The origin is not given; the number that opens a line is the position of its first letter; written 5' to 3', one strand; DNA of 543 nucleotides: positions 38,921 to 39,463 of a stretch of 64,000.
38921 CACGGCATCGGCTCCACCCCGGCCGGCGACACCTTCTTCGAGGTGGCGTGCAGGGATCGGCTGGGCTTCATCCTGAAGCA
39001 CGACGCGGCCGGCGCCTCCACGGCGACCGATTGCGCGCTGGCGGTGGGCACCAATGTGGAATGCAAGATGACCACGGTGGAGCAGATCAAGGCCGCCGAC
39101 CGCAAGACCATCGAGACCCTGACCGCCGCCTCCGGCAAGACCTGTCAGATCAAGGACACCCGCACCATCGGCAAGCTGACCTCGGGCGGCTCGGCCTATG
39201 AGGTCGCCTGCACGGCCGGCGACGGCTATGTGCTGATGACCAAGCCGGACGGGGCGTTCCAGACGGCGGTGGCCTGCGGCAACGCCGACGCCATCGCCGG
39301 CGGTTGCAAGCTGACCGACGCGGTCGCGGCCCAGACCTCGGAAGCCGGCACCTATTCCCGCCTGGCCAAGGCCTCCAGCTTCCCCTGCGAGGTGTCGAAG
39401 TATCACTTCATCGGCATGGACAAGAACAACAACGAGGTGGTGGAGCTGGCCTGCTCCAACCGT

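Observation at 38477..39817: Secreted protein made of five tandem four-cysteine repeats (20 Cys), unknown family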

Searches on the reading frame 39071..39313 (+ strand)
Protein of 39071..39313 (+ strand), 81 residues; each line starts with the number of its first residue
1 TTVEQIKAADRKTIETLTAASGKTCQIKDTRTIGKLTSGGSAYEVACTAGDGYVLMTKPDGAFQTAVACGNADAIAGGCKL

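Call 26: search_solved_structures(query=A2, max_evalue=10, show_alignments=3)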
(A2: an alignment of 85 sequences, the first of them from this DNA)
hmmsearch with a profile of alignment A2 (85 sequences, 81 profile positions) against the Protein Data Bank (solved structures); distinct sequences matched with E-value up to 10: 0.

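Call 27: find_homologous_proteins(query=A2, max_evalue=0.001)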
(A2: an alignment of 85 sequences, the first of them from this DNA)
Query A2 (85 sequences) (81 aa, profile of the alignment): 8 proteins with E <= 0.001 among 1259 candidates.
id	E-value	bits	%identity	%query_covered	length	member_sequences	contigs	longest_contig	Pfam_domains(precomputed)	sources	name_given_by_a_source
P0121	1.0e-29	120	30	78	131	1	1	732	-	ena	-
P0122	8.0e-27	111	25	86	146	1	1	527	-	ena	-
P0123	6.7e-20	89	38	72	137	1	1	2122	-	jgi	jgi:hypothetical protein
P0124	1.0e-18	85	34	72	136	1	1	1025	-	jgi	jgi:hypothetical protein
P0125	5.7e-17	79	38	78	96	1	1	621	-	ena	-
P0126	1.0e-16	78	25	86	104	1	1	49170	-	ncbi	-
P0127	8.6e-16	75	30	72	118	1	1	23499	-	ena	-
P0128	4.7e-13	67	27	70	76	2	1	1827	-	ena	-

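Call 31: predict_structure(alignment_id=A2)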
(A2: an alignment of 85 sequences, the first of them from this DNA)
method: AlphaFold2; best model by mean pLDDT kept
length: 81 residues; sequences in the alignment: 85
mean_pLDDT: 89.8   pTM: 0.77
mean pLDDT of the five models: 89.8, 88.7, 86.5, 86.3, 86.2
residues with pLDDT >= 90: 51; 70-90: 29; 50-70: 1; < 50: 0
segments of 3 or more residues with pLDDT < 50: none
pLDDT, mean of each block of 10 residues (from residue 1): 82 92 90 91 92 94 93 84 88
secondary structure, 60 per line:
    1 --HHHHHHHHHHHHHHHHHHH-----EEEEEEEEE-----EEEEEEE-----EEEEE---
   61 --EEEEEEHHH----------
elements in order: H3-21 E27-35 E41-47 E53-57 E63-68

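Call 33: fold_search(model_id=the predicted structure, library=pdb)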
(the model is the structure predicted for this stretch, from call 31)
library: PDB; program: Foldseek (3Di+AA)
matches with E <= 10: 239; with E <= 0.001: 0
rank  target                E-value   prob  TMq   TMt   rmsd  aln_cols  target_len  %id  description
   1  4poi_A                1.9e-01  0.57  0.37  0.29   4.2        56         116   14  Crystal structure of a putative periplasmic protein (BACCAC_02096) from Bacteroides caccae ATCC 43185 at 2.30 A resolu (released 2014-03-12)
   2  8bmy_A                8.8e-01  0.44  0.39  0.11   3.3        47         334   13  Bacteroides thetaiotaomicron surface lipoprotein bound to cyanocobalamin (released 2023-08-16)
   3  4dsd_A                1.1e+00  0.21  0.36  0.27   3.7        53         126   17  Crystal structure of a putative periplasmic protein (BACOVA_05534) from Bacteroides ovatus ATCC 8483 at 1.75 A resolut (released 2012-03-21)
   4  5zkm_A                1.1e+00  0.16  0.30  0.34   5.5        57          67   14  Crystal structure of Streptococcus pneumoniae SP_0782 (residues 7-79) in complex with single-stranded DNA TCTTCC (released 2019-03-27)
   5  7b96_A                1.3e+00  0.16  0.29  0.10   5.3        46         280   15  NHL domain of human TRIM2 (released 2022-01-12)
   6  8bai_A                1.4e+00  0.33  0.39  0.12   3.3        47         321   13  The surface-exposed lipo-protein of BtuG2 in complex with cyanocobalamin. (released 2023-10-25)
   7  4y1l_C                1.6e+00  0.18  0.34  0.27   5.1        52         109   12  Ubc9 Homodimer The Missing Link in Poly-SUMO Chain Formation (released 2015-05-06)
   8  7qrv_D                1.7e+00  0.15  0.30  0.10   4.6        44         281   18  Crystal structure of NHL domain of TRIM2 (full C-terminal) (released 2022-05-04)
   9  9f81_A                1.7e+00  0.09  0.28  0.11   4.3        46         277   20  Crystal structure of RIOK2 with a covalent compound GCL 47 (released 2025-01-08)
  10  8r2u_A                2.1e+00  0.18  0.29  0.05   3.4        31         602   26  Crystal structure of hydroquinone-2-hydroxylase from Trametes versicolor (TvMNX3) (released 2024-11-13)
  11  3f7w                  2.2e+00  0.30  0.42  0.13   2.5        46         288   17  Crystal structure of putative fructosamine-3-kinase (YP_290396.1) from THERMOBIFIDA FUSCA YX-ER1 at 1.85 A resolution (released 2008-11-25)
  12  8bai_B                2.2e+00  0.23  0.39  0.12   3.3        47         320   13  The surface-exposed lipo-protein of BtuG2 in complex with cyanocobalamin. (released 2023-10-25)
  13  8bn0                  2.2e+00  0.23  0.40  0.11   3.2        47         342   13  Bacteroides thetaiotaomicron surface protein BT1954 bound to (released 2023-08-16)
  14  7qb6_A                2.2e+00  0.13  0.33  0.19   5.7        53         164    9  Crystal Structure of Medicago truncatula Nodulin 13 (MtN13) in complex with 3-carboxybenzophenone (released 2022-10-26)
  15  6j4f_B                2.4e+00  0.28  0.41  0.51   3.2        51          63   10  Crystal structure of the AtWRKY2 domain (released 2020-01-15)
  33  4n6t                  3.2e+00  0.13  0.42  0.42   4.9        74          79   11  Adhiron: a stable and versatile peptide display scaffold - full length adhiron (released 2014-04-09)
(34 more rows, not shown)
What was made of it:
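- On PepSY / PepSY_like / BLIP (Pfam PF03413, PF11396, PF07467): The best PDB hits are 4poi_A (E 0.19, TM 0.37) and 4dsd_A (E 1.1, TM 0.36) (call 33).
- On Cystatin (Pfam PF00031): The Adhiron 4n6t match has TM 0.42 and E 3.2 (call 33).
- Closest known: PepSY / PepSY_like / BLIP-like small periplasmic alpha+beta domains. Same: The top, non-significant Foldseek PDB hits are small Bacteroides 'putative periplasmic proteins' 4poi and 4dsd (call 33), which I recall as PepSY-like (unverified).
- Closest known: PepSY / PepSY_like / BLIP-like small periplasmic alpha+beta domains. Different: The fold matches have TM 0.36-0.37 and E of at least 0.19 (call 33).
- Closest known: Cystatin-like fold and tandem cystatin-domain proteins. 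Same: The cystatin-derived Adhiron 4n6t aligns over 74 columns with TM 0.42 (call 33).
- The best, non-significant Foldseek hits include small Bacteroides periplasmic proteins 4poi and 4dsd (E 0.19-1.1, TM 0.36-0.37) and the cystatin-derived Adhiron 4n6t (74 aligned columns, TM 0.42, E 3.2) (call 33).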

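Call 37: search_protein_representatives(alignment_id=A2)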
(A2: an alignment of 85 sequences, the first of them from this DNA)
Query: 85 sequences, 81 profile positions. Proteins with E-value up to 0.001 (for the whole library): 654; up to 1e-10: 472; up to 1e-30: 183. The best 150 are listed.
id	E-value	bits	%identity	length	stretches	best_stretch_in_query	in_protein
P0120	3.6e-98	337.7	-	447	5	6-81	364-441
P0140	3.6e-94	324.9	-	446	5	1-81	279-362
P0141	1.2e-90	313.6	-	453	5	7-81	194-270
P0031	1.2e-89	310.4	-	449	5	3-80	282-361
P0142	5.8e-89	308.2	-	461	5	4-81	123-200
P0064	1.7e-88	306.7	-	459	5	4-81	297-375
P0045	5.8e-88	305.0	-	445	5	8-81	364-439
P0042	6.6e-88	304.8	-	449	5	5-81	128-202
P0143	1.4e-84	294.1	-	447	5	4-81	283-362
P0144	6.8e-81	282.4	-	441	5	10-81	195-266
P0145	1.5e-80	281.3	-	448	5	16-81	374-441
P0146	2.1e-80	280.8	-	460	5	12-81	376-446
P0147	3.1e-78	273.8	-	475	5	7-75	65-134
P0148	3.4e-78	273.7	-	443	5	2-81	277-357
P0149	7.3e-77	269.4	-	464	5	7-81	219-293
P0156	2.9e-71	251.5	-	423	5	8-81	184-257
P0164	1.9e-68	242.4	-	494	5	10-81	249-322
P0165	3.3e-68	241.7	-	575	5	7-73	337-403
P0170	1.9e-66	236.1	-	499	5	7-79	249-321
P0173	2.3e-65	232.6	-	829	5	5-81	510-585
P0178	5.7e-63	224.9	-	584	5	11-81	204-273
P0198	3.2e-58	209.7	-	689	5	10-81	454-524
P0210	2.0e-55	200.7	-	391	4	7-81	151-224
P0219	5.4e-53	193.0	-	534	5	9-81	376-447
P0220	6.2e-53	192.8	-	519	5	4-80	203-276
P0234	8.3e-49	179.5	-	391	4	3-74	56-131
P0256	1.2e-40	153.4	-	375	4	9-81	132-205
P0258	1.4e-40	153.1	-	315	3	8-81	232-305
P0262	1.3e-39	150.1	-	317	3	5-80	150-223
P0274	1.1e-36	140.7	-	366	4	8-81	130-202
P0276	2.9e-36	139.3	-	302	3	7-81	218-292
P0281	7.8e-35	134.7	-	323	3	5-81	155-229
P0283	9.9e-35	134.4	-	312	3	8-81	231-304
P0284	2.9e-34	132.9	-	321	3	4-80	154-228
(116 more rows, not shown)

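Call 41: search_protein_families(library=pfam, proteins=[P0173, P0198, P0165, P0178, P0219, P0164, P0170, P0220], max_evalue=0.01)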
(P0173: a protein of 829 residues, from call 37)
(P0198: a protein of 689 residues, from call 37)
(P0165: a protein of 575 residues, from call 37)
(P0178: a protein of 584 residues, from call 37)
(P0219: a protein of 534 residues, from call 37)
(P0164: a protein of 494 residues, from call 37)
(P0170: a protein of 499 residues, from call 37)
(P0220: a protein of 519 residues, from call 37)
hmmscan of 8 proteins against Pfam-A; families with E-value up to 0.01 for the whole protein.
P0173 (829 aa): 2 families
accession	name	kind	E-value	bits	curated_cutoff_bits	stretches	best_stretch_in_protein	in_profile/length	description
PF00656.27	Peptidase_C14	-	1.1e-34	120.5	21.4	1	40-258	2-227/233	Caspase domain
PF01734.28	Patatin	-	0.0076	16.9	27.7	0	677-738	13-70/191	Patatin-like phospholipase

P0198 (689 aa): 1 family
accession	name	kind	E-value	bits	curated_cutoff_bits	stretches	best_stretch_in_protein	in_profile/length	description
PF00656.27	Peptidase_C14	-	9.6e-30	104.4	21.4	1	27-244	1-229/233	Caspase domain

P0165 (575 aa): 2 families
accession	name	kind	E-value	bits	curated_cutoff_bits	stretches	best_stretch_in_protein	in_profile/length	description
PF08238.18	Sel1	-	1.3e-14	54.5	30.7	2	1-31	6-36/36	Sel1 repeat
PF03544.19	TonB_C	-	3.2e-07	31.1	24.6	1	97-172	4-77/79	Gram-negative bacterial TonB protein C-terminal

P0178 (584 aa): 1 family
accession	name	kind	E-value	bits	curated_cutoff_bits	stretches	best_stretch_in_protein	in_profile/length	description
PF11008.14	DUF2846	-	0.0066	16.9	34.3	0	455-538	4-82/92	Protein of unknown function (DUF2846)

P0219 (534 aa): 2 families
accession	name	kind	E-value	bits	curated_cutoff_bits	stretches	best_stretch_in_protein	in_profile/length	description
PF00034.26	Cytochrom_C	-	2.1e-05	26.2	21.3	1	30-113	1-84/90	Cytochrome c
PF13442.11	Cytochrome_CBB3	-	0.0015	19.2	27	1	28-80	1-53/68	Cytochrome C oxidase, cbb3-type, subunit III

P0164 (494 aa): 0 families

P0170 (499 aa): 0 families

P0220 (519 aa): 0 families
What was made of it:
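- One family member is fused to a cytochrome c domain (call 41). The fusion partners (TonB_C, cytochrome c, signal-peptide caspase) are periplasmic-type domains (call 41).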

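Call 43: list_cluster_members(proteins=[P0173, P0198, P0165, P0219, P0178, P0141, P0147, P0164, P0156, P0101])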
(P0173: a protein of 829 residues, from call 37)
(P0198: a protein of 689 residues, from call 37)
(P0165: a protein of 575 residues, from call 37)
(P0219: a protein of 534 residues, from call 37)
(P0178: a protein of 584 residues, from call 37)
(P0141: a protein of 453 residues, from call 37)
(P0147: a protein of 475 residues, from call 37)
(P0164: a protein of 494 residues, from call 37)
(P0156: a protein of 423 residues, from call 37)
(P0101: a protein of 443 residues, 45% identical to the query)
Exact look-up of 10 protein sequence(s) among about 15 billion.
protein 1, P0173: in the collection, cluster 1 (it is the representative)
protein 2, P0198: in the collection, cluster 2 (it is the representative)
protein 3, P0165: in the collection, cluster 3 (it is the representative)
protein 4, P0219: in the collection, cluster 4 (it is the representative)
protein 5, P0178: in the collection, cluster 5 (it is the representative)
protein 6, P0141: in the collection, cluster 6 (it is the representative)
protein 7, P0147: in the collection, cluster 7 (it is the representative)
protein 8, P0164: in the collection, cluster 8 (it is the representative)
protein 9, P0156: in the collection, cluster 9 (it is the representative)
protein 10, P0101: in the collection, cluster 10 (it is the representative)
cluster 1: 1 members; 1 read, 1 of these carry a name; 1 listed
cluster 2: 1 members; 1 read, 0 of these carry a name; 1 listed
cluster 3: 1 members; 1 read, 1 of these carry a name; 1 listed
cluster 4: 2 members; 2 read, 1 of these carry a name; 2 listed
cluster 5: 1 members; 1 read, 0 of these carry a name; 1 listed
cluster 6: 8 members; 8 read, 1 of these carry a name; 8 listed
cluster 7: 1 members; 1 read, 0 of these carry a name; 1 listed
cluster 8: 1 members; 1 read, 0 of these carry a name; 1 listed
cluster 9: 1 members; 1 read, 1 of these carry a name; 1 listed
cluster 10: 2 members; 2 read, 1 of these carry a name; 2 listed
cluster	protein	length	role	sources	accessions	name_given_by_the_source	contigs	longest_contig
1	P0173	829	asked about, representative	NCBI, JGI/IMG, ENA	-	hypothetical protein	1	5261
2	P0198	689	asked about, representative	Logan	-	-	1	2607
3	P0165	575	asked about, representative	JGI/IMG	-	TonB family protein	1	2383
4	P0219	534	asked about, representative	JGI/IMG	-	hypothetical protein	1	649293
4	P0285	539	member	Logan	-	-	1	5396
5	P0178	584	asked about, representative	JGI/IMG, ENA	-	-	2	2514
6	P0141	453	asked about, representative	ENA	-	-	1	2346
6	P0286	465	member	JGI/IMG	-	hypothetical protein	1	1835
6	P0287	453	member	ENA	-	-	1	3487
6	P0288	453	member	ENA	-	-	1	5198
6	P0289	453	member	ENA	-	-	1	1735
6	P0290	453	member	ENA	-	-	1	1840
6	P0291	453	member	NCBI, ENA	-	-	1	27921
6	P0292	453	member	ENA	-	-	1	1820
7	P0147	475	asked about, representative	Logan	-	-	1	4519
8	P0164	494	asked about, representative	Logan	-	-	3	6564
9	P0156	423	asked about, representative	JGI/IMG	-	hypothetical protein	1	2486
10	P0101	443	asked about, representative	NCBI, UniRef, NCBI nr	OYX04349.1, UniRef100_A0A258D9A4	MAG: hypothetical protein B7Z12_06905 [Caulobacter vibrioides] | Uncharacterized protein n=1 Tax=Caulobacter vibrioides TaxID=155892 RepID=A0A258D9A4_CAUVI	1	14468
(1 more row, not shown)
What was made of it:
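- The fusions are rare metagenomic singletons (call 43).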

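Call 48: find_encoding_contigs(protein=P0219, flank=7000, max_places=1)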
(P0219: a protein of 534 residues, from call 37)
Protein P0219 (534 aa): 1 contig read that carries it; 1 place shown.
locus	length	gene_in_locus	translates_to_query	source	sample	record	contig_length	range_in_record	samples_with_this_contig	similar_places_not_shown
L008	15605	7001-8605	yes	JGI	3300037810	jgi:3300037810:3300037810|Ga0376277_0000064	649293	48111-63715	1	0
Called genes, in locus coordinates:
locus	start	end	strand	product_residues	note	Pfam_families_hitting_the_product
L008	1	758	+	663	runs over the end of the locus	PF03717:PBP_dimer, PF00905:Transpeptidase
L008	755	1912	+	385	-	PF01098:FTSW_RODA_SPOVE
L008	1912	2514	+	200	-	PF28549:NDPSase_N, PF00293:NUDIX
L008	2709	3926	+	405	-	PF00180:Iso_dh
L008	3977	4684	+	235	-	PF17746:SfsA_N, PF03749:SfsA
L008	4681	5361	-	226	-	PF09037:Sulphotransf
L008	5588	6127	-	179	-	PF02464:CinA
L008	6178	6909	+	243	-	-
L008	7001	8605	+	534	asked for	-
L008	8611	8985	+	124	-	PF03795:YCII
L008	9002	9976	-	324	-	PF13365:Trypsin_2, PF00595:PDZ (weak), PF13180:PDZ_2, PF17820:PDZ_6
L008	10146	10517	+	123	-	PF13202:EF-hand_5 (faint), PF00036:EF-hand_1 (faint), PF13405:EF-hand_6 (faint)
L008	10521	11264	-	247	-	PF10502:Peptidase_S26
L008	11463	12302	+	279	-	PF12146:Hydrolase_4, PF00561:Abhydrolase_1, PF12697:Abhydrolase_6, PF00326:Peptidase_S9 (faint)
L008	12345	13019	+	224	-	-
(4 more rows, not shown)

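Call 49: find_encoding_contigs(protein=P0173, flank=7000, max_places=1)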
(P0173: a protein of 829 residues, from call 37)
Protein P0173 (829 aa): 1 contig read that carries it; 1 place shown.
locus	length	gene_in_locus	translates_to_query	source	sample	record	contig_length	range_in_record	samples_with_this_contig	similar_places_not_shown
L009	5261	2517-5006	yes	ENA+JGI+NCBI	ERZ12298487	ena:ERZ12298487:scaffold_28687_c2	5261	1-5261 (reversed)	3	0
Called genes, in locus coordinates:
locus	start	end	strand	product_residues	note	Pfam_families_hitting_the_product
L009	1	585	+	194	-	?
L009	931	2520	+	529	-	PF00656:Peptidase_C14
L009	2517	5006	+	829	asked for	PF00656:Peptidase_C14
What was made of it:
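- The block is fused to Peptidase_C14 in two independent representatives, and a second C14 gene sits next to one of them (calls 41, 49).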

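Call 57: find_homologous_proteins(query=A4, max_evalue=0.001)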
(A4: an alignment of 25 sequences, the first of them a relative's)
Query A4 (25 sequences) (463 aa, profile of the alignment): 15 proteins with E <= 0.001 among 8000 candidates.
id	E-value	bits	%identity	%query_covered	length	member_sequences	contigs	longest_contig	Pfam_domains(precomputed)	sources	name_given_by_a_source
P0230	1.6e-143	497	100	100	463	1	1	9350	-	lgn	-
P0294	4.9e-140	485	40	90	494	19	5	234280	-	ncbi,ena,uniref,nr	ncbi:hypothetical protein [Asticcacaulis taihuensis]|uniref:hypothetical protein n=1 Tax=Asticcacaul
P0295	2.0e-138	480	36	92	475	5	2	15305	-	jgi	jgi:hypothetical protein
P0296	3.0e-137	476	41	97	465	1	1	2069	-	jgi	-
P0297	3.9e-137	476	35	96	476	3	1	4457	-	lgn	-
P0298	6.4e-137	475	40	91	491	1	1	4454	-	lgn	-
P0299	9.4e-136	471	35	90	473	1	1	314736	-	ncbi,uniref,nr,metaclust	ncbi:hypothetical protein [Asticcacaulis sp. AC402]|uniref:hypothetical protein n=1 Tax=Asticcacauli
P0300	2.9e-135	470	40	90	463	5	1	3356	-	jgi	-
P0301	3.1e-134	466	37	90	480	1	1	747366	-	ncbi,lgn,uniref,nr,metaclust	ncbi:hypothetical protein ABI_32010 [Asticcacaulis biprosthecium C19]|uniref:Uncharacterized protein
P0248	1.2e-133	464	34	90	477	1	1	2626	-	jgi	jgi:hypothetical protein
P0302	1.9e-133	463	41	96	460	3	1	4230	-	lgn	-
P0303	2.5e-132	460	38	96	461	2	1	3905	-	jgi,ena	-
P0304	5.2e-129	449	40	81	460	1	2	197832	-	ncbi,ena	-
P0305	5.6e-129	449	34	90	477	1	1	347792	-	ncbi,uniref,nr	ncbi:hypothetical protein ABAC460_04400 [Asticcacaulis sp. AC460]|uniref:hypothetical protein n=1 Ta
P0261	7.1e-90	320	21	88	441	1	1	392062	-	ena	-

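Call 60: find_encoding_contigs(protein=P0301, flank=7000, max_places=1)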
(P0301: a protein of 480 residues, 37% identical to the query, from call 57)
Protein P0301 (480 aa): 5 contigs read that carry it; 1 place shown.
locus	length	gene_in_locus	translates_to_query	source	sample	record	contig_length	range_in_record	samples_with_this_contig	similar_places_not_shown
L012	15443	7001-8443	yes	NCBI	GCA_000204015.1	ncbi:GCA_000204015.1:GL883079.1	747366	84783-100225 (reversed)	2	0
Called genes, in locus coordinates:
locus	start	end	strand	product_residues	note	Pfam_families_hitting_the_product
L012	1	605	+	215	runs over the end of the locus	PF01144:CoA_trans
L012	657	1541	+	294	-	PF01218:Coprogen_oxidas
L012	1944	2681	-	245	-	PF00117:GATase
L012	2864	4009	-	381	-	PF01551:Peptidase_M23 (weak)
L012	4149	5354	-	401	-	PF01743:PolyA_pol, PF12627:PolyA_pol_RNAbd (weak)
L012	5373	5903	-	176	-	PF13527:Acetyltransf_9 (weak), PF00583:Acetyltransf_1, PF13508:Acetyltransf_7 (weak)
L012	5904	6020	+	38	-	-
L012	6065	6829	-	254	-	PF00378:ECH_1, PF16113:ECH_2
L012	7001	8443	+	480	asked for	-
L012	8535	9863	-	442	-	PF01979:Amidohydro_1, PF07969:Amidohydro_3 (faint), PF12890:DHOase (weak)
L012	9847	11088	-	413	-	PF01075:Glyco_transf_9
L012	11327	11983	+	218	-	PF25455:Beta-barrel_CAF17_C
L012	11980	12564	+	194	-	PF03352:Adenine_glyco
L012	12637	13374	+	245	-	PF05656:DUF805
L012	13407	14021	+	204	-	PF01351:RNase_HII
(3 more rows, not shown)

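Call 64: fold_search(model_id=the predicted structure, library=viral)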
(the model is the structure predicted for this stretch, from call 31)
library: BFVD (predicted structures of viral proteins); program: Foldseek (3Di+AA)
matches with E <= 10: 505; with E <= 0.001: 0
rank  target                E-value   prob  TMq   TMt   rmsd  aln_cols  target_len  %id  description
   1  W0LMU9                6.0e-02  0.99  0.50  0.60   2.5        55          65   18  Uncharacterized protein [Mycobacterium phage EagleEye]
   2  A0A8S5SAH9            4.1e-01  0.77  0.45  0.20   3.4        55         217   18  Uncharacterized protein [Myoviridae sp. ctByu2]
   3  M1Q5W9                5.0e-01  0.57  0.41  0.37   3.6        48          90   25  (no name in the UniProt tables at hand)
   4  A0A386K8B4            5.0e-01  0.41  0.41  0.42   5.1        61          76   15  (no name in the UniProt tables at hand)
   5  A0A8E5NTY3            6.0e-01  0.25  0.37  0.41   6.8        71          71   17  Uncharacterized protein [Silviavirus remus]
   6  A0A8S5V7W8            6.4e-01  0.44  0.41  0.34  10.4        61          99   15  Uncharacterized protein [Myoviridae sp. ctCpP1]
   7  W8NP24                6.8e-01  0.77  0.45  0.52   1.9        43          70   19  Uncharacterized protein [Microbacterium phage vB_MoxS-ISF9]
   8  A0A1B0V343            7.7e-01  0.80  0.50  0.04   1.8        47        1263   17  (no name in the UniProt tables at hand)
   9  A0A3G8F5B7            7.7e-01  0.41  0.41  0.31   3.5        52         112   15  Uncharacterized protein [Pseudomonas phage vB_PaeM_LCK69]
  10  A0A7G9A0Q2            7.7e-01  0.35  0.43  0.41   7.1        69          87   19  (no name in the UniProt tables at hand)
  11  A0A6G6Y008            8.2e-01  0.33  0.37  0.25   6.1        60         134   17  (no name in the UniProt tables at hand)
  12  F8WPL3                8.2e-01  0.33  0.39  0.23   6.6        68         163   15  (no name in the UniProt tables at hand)
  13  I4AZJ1                8.7e-01  0.44  0.41  0.39   3.8        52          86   19  (no name in the UniProt tables at hand)
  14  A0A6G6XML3            8.7e-01  0.13  0.29  0.07   7.7        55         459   22  (no name in the UniProt tables at hand)
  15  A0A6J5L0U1            9.2e-01  0.57  0.40  0.33   1.8        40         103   30  Uncharacterized protein [uncultured Caudovirales phage]
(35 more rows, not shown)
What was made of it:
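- All fold matches have TM below 0.5 and E above 0.05 (calls 33, 64).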

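Call 65: search_protein_families(library=pfam, alignment_id=A2, max_evalue=10)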
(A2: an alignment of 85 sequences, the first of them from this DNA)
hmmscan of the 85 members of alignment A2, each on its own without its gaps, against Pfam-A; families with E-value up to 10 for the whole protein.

A. member 1, seq(81 aa): 0 families

B. families by the number of members that match (of 85 scanned): 17 families
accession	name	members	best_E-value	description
PF10114.15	PocR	2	0.026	Sensory domain found in PocR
PF05108.18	T7SS_ESX1_EccB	1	0.019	Type VII secretion system ESX-1, transport TM domain B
PF22770.2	POP1_C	1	0.023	POP1 C-terminal domain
PF03059.22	NAS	1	0.04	Nicotianamine synthase protein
PF21347.3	DUF3108_like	1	0.05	DUF3108-like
PF18063.6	BB_PF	1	0.063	Beta barrel Pore-forming domain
PF03017.19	Transposase_23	1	0.064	TNP1/EN/SPM transposase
PF18657.6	YDG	1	0.068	YDG domain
PF07593.17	UnbV_ASPIC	1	0.082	ASPIC and UnbV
PF16732.10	ComP_DUS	1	0.093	Type IV minor pilin ComP, DNA uptake sequence receptor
PF05071.21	NDUFA12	1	0.14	NADH ubiquinone oxidoreductase subunit NDUFA12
PF08669.17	GCV_T_C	1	0.14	Glycine cleavage T-protein C-terminal barrel domain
PF02310.24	B12-binding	1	0.14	B12 binding domain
PF07757.19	AdoMet_MTase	1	0.14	Predicted AdoMet-dependent methyltransferase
PF10371.14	EKR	1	0.15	Domain of unknown function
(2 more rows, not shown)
